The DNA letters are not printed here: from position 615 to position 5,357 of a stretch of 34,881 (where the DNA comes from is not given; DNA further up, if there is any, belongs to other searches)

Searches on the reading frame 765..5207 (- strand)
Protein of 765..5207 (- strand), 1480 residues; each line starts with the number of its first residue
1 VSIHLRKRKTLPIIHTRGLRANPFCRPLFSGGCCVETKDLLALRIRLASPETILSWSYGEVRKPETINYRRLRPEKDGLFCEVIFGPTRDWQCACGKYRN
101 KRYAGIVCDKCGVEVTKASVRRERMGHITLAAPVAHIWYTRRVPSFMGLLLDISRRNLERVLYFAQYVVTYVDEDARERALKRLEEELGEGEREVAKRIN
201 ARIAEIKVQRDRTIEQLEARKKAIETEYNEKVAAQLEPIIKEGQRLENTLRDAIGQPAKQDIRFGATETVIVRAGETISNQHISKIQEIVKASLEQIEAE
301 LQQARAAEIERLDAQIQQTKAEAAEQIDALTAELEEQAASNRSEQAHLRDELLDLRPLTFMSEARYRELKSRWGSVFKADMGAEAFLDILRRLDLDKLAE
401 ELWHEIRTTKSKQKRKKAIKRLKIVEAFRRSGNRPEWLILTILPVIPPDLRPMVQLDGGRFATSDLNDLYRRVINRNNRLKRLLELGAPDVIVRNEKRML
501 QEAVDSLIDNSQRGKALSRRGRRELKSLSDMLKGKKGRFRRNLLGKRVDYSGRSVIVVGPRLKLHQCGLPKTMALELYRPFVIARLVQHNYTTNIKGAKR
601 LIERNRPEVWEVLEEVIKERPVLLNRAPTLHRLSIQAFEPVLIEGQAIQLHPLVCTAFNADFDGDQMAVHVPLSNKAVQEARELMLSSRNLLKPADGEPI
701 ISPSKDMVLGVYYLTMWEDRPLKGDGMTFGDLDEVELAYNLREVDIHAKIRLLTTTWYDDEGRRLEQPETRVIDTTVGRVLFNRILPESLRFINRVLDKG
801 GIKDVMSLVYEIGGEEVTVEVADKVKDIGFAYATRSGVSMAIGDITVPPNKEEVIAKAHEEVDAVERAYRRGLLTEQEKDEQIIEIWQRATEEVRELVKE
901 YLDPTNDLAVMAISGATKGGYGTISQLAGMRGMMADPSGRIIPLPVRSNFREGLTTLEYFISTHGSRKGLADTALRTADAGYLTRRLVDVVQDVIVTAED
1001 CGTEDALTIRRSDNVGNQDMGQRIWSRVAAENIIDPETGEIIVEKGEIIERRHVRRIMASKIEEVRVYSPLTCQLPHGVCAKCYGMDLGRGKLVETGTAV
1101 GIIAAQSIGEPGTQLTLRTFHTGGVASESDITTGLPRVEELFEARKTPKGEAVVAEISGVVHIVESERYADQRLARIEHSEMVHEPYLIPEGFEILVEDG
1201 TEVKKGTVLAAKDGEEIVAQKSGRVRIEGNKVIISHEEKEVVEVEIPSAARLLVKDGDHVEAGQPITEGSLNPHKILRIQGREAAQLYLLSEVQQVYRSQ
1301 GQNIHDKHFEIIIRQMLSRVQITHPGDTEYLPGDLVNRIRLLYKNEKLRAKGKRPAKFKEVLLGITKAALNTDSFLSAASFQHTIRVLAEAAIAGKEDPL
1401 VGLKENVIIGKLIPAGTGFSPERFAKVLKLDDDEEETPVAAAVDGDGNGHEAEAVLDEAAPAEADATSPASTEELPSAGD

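Call 21: search_protein_families(library=pfam, proteins=[window:765-5207:-], max_evalue=0.00001)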
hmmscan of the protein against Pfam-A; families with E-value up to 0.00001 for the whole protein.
window:765-5207:- (1480 aa): 6 families
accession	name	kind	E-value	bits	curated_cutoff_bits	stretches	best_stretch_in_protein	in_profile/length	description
PF04997.17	RNA_pol_Rpb1_1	-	1.9e-77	261.1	39.7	1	40-543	4-312/312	RNA polymerase Rpb1, domain 1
PF04998.22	RNA_pol_Rpb1_5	-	5.8e-67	226.4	28.5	1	953-1371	1-265/267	RNA polymerase Rpb1, domain 5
PF00623.25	RNA_pol_Rpb1_2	-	5.6e-40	137.7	25.3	1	545-686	1-165/166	RNA polymerase Rpb1, domain 2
PF04983.23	RNA_pol_Rpb1_3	-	1.9e-24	86.8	28.9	1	690-845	1-162/162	RNA polymerase Rpb1, domain 3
PF05000.22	RNA_pol_Rpb1_4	-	7e-09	36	24.8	1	877-942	4-83/107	RNA polymerase Rpb1, domain 4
PF01551.29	Peptidase_M23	-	1e-08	35.7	28.7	0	1204-1267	3-70/96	Peptidase family M23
